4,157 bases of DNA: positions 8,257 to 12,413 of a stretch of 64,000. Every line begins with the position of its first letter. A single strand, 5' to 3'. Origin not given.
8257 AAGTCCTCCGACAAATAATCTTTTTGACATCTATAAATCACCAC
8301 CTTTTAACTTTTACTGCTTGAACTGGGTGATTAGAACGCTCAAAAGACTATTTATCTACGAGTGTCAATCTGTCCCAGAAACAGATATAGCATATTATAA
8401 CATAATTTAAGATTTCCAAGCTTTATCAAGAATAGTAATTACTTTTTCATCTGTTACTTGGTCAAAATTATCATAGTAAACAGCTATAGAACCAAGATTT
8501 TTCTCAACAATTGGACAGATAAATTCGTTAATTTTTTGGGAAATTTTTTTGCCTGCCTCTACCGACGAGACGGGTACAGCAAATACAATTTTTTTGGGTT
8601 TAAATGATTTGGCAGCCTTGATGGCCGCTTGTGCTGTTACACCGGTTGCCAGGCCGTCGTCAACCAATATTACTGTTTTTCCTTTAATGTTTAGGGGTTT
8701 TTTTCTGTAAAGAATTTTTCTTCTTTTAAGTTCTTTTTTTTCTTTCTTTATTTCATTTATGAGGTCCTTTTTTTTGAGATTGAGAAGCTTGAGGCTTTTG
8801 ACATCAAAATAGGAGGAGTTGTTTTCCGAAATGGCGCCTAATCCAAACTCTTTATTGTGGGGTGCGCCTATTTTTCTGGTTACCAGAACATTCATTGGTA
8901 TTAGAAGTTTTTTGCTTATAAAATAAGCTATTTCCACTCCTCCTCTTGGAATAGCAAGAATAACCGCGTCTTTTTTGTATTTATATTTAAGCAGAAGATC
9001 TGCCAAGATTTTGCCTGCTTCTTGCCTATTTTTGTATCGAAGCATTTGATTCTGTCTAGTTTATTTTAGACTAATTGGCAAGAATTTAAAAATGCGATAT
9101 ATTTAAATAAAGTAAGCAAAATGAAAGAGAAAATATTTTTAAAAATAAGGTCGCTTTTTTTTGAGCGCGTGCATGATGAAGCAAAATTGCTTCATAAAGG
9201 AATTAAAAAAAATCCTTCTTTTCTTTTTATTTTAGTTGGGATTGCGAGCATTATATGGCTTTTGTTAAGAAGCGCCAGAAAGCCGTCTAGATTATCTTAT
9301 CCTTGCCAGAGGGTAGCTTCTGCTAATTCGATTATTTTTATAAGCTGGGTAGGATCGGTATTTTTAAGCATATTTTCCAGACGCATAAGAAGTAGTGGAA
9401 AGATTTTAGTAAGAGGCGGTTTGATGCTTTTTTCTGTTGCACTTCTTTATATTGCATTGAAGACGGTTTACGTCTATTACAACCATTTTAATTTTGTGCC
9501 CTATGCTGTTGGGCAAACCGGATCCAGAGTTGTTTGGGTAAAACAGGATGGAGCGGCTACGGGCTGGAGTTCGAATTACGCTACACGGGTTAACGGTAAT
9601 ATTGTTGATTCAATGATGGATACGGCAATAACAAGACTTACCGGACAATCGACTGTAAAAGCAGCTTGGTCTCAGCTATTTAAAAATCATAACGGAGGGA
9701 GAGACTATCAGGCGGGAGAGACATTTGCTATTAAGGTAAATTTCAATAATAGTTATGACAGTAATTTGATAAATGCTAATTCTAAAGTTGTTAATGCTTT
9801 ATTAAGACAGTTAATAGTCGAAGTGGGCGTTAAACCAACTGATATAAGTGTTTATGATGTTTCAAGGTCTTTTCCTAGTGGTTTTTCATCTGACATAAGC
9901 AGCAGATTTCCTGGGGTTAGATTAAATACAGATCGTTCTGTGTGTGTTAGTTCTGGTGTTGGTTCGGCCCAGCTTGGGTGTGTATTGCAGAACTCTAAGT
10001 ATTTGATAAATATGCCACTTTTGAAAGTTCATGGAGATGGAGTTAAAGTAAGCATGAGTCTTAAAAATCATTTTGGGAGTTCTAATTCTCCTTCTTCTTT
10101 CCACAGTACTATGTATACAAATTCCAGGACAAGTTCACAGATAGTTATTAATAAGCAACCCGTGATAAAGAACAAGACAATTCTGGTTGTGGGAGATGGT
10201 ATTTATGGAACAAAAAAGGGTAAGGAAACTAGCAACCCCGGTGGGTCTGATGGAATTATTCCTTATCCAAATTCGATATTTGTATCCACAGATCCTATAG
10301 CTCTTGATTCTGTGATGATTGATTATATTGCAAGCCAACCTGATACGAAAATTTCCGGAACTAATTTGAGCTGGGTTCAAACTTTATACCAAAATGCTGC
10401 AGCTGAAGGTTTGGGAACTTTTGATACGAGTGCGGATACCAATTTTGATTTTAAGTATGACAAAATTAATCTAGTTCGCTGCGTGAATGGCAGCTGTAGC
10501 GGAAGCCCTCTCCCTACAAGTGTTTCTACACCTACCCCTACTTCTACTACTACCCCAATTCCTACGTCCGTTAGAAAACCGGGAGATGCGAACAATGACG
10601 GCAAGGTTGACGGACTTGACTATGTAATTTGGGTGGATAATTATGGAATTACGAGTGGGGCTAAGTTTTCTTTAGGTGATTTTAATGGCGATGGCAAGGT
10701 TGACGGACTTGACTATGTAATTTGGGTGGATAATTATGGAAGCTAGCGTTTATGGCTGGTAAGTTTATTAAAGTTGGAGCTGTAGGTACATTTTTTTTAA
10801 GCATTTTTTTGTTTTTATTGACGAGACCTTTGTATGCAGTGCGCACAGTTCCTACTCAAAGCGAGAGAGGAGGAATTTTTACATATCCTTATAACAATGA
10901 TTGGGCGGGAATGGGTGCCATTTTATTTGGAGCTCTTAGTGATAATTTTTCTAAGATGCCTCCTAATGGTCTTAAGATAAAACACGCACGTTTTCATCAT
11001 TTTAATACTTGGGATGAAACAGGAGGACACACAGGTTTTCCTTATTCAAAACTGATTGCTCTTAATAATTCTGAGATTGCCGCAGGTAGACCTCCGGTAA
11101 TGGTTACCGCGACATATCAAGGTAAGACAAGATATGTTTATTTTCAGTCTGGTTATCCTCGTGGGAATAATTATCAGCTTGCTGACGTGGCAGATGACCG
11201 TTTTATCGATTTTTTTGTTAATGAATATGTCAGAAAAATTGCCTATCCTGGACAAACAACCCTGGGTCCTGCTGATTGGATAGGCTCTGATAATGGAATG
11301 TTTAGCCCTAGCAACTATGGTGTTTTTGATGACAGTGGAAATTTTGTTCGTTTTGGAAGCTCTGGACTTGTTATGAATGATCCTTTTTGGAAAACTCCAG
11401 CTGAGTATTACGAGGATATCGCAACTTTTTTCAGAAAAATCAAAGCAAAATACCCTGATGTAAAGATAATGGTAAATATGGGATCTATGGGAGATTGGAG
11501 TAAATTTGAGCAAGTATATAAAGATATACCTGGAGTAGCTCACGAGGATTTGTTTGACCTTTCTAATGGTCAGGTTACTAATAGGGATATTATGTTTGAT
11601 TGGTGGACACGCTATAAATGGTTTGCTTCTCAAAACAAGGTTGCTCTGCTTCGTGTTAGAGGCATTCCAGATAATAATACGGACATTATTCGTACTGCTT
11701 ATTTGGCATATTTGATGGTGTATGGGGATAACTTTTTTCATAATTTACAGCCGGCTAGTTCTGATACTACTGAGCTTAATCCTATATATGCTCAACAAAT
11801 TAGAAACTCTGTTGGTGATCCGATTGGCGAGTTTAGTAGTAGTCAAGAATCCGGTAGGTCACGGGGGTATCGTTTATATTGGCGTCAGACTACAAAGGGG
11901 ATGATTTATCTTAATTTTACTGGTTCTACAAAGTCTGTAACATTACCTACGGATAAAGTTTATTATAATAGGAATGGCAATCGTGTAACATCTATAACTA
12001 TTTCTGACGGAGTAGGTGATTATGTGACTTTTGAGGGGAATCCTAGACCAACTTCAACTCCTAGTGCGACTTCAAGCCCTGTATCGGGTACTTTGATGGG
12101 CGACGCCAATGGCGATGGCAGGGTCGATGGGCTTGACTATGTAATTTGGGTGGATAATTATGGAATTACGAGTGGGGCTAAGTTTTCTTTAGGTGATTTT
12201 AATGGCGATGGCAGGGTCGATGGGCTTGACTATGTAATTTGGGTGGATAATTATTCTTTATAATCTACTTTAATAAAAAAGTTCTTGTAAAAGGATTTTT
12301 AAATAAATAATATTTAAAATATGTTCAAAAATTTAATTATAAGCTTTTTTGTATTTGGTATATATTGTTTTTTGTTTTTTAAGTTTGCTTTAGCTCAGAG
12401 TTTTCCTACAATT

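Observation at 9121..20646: Cellulosome-style cohesin-dockerin display system with non-cellulolytic cargo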

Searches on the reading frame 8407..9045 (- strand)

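Call 16: search_protein_families(library=pfam, proteins=[window:8407-9045:-], max_evalue=0.01)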
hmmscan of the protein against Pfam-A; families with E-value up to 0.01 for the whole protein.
window:8407-9045:- (212 aa): 4 families
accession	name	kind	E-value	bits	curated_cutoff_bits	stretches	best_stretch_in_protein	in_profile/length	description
PF00156.33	Pribosyltran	-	7.1e-18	64.8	26.3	1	8-179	13-144/158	Phosphoribosyl transferase domain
PF14681.12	UPRTase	-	9e-07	29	27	1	103-173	101-173/206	Uracil phosphoribosyltransferase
PF24390.1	PRTase-CE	-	0.00017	22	27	1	106-182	103-170/253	PRTase-CE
PF15609.12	PRTase_2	-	0.00037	20.5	28.8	1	113-164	109-161/188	Phosphoribosyl transferase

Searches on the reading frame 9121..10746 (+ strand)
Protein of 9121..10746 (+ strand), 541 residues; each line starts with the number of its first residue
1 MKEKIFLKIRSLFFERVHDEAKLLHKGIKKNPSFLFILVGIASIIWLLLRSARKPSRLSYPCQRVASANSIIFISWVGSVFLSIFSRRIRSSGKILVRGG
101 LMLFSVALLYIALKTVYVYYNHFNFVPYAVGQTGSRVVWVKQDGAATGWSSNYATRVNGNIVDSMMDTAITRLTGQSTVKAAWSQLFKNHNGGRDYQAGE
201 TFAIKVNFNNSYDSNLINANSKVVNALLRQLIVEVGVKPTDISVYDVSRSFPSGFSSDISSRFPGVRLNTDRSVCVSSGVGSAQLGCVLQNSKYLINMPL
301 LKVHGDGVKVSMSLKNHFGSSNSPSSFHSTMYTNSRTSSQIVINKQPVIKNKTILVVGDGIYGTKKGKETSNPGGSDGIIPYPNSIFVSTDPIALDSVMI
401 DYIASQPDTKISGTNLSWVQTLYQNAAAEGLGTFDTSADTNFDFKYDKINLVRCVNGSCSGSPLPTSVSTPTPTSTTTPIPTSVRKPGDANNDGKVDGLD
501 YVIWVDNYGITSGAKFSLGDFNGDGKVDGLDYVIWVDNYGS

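Call 3: search_protein_families(library=pfam, proteins=[window:9121-10746:+], max_evalue=1)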
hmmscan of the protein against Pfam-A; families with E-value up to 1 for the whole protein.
window:9121-10746:+ (541 aa): 4 families
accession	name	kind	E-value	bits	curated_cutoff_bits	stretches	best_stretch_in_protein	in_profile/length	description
PF04015.17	DUF362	-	3.6e-12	47.2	24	1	203-401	2-200/200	Domain of unknown function (DUF362)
PF00404.24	Dockerin_1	-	5.5e-05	23.7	22.9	1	487-534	1-51/57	Dockerin type I domain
PF13517.12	FG-GAP_3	-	0.046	14.8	26.9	0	512-528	42-58/61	FG-GAP-like repeat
PF07584.16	BatA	-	0.22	12.4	25.9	1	31-61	6-36/77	Aerotolerance regulator N-terminal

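Call 30: search_protein_families(library=ncbifam, proteins=[window:9121-10746:+], max_evalue=0.1)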
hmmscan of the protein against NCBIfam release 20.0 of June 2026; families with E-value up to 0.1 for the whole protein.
window:9121-10746:+ (541 aa): 0 families

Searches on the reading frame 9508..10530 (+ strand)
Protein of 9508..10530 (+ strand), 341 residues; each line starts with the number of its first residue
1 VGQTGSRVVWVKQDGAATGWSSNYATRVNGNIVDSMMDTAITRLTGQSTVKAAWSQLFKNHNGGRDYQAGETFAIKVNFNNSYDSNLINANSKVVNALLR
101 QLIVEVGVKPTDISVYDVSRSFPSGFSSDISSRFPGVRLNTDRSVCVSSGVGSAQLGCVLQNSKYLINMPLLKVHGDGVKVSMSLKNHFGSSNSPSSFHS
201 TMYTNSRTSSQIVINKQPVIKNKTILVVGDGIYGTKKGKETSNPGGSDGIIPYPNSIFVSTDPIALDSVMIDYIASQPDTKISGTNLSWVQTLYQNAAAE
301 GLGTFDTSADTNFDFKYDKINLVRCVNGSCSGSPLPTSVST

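Call 104: search_solved_structures(query=window:9508-10530:+, max_evalue=1)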
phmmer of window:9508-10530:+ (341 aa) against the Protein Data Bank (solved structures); distinct sequences matched with E-value up to 1: 1.
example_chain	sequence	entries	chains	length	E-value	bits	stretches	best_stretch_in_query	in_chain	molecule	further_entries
8i7o_J2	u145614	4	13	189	0.41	13.1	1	76-175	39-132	Dual specificity phosphatase 21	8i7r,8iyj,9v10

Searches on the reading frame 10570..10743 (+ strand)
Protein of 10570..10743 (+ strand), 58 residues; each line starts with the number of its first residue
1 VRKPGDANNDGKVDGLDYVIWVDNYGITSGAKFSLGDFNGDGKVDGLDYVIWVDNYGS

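Call 107: search_solved_structures(query=A11, max_evalue=0.01, show_alignments=1)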
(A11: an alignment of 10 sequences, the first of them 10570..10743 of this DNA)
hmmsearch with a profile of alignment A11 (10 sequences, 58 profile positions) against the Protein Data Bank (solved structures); distinct sequences matched with E-value up to 0.01: 2.
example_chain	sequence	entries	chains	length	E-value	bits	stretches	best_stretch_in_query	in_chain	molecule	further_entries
8x39_A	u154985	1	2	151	4.8e-05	26.4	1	2-51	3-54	Serine protease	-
8x3a_A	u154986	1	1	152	4.9e-05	26.4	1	2-51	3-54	Serine protease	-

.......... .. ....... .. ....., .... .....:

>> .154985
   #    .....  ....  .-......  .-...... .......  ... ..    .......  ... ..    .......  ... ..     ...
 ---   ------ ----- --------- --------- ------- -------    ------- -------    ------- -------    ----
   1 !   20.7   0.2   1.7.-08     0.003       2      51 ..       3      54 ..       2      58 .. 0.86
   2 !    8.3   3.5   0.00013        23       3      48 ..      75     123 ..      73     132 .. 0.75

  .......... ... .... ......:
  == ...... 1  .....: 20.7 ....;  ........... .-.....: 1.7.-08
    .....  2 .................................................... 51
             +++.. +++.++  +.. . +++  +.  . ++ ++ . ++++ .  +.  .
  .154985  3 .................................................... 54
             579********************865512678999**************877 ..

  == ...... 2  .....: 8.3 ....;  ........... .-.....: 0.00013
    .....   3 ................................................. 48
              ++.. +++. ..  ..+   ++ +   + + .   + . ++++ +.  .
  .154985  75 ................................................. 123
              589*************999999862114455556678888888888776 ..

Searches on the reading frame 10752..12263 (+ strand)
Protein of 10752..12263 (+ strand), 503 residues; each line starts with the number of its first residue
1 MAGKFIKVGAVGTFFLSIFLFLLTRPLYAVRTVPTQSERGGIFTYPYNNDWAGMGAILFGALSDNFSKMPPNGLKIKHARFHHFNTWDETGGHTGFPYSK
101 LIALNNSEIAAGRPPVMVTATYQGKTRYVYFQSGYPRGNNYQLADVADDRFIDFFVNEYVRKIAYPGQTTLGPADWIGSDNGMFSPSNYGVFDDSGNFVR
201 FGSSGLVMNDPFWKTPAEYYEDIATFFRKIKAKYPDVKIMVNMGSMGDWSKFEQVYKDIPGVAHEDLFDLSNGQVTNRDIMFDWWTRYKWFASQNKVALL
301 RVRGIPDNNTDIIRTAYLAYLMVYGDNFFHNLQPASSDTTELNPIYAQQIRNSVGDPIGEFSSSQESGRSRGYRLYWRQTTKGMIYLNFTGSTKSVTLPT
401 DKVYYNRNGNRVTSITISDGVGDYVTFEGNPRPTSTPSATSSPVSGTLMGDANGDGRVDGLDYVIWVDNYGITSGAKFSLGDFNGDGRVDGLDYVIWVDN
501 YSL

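Call 3: search_protein_families(library=pfam, proteins=[window:10752-12263:+], max_evalue=1)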
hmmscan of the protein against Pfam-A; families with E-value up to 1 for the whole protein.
window:10752-12263:+ (503 aa): 5 families
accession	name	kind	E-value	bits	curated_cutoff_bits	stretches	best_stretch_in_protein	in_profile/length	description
PF00404.24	Dockerin_1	-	3.9e-05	24.2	22.9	1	450-496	2-51/57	Dockerin type I domain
PF07482.16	DUF1522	-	0.11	13.2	25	1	422-457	7-42/109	Domain of Unknown Function (DUF1522)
PF19205.5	DUF5877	-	0.13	11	38.3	1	272-339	240-306/548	Family of unknown function (DUF5877)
PF01839.29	FG-GAP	-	0.52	10.7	22.1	1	475-490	2-17/37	FG-GAP repeat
PF13517.12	FG-GAP_3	-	0.57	11.3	26.9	0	474-490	42-58/61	FG-GAP-like repeat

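Call 22: search_solved_structures(query=window:10752-12263:+, max_evalue=1)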
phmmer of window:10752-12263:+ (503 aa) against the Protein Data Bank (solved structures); distinct sequences matched with E-value up to 1: 14.
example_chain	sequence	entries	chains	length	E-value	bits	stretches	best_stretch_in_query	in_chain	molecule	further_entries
6kg9_A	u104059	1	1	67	0.0024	20.3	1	444-496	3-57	And cellulose-binding endoglucanase family 9 CelL ortholog dockerin domain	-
6kge_D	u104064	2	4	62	0.0099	18.2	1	445-496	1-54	And cellulose-binding endoglucanase family 9 CelL ortholog dockerin domain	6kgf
6kgc_B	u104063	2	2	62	0.011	18.1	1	445-495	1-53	And cellulose-binding endoglucanase family 9 CelL ortholog dockerin domain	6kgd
9gvb_B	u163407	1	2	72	0.05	15.9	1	440-483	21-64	Group 2 dockerin from R. flavefaciens FD-1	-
1daq_A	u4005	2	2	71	0.053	15.8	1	446-496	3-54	ENDOGLUCANASE SS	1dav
2mte_A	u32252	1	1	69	0.072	15.4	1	447-496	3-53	Cellulose 1,4-beta-cellobiosidase (reducing end) CelS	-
5u38_A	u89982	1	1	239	0.25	13.6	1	82-149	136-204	Lectin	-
3zvx_A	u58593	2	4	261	0.29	13.4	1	82-149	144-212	LECTIN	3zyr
9asx_C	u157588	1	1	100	0.35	13.1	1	275-351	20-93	Extracellular Adherence Protein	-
5lxv_B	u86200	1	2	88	0.42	12.8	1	446-494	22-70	Carbohydrate-binding protein WP_009985128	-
2y3n_B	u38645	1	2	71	0.57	12.4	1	448-498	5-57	CELLULOSOMAL FAMILY-48 PROCESSIVE GLYCOSIDE HYDROLASE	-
7a0r_O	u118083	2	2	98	0.61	12.3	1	312-397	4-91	50S ribosomal protein L21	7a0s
1nkw_P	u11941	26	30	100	0.65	12.2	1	312-397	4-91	50S ribosomal protein L21 | ribosomal protein L21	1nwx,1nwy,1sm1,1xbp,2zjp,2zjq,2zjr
4fl4_A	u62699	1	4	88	0.65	12.2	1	441-496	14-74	Glycoside hydrolase family 9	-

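Call 30: search_protein_families(library=ncbifam, proteins=[window:10752-12263:+], max_evalue=0.1)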
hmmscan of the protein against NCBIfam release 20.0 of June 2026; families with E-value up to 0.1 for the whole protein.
window:10752-12263:+ (503 aa): 0 families

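Call 68: search_solved_structures(query=A9, max_evalue=10)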
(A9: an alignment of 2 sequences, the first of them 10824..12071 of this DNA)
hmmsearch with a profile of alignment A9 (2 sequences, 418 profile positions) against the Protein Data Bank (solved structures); distinct sequences matched with E-value up to 10: 3.
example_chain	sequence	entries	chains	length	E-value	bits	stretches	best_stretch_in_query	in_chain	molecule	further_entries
3wkr_C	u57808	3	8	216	0.035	16.6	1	183-291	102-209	Uncharacterized protein MJ1481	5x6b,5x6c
4qec_A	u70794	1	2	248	0.78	12.2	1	92-141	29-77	ElxO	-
4qed_A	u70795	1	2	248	0.79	12.1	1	92-141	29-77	ElxO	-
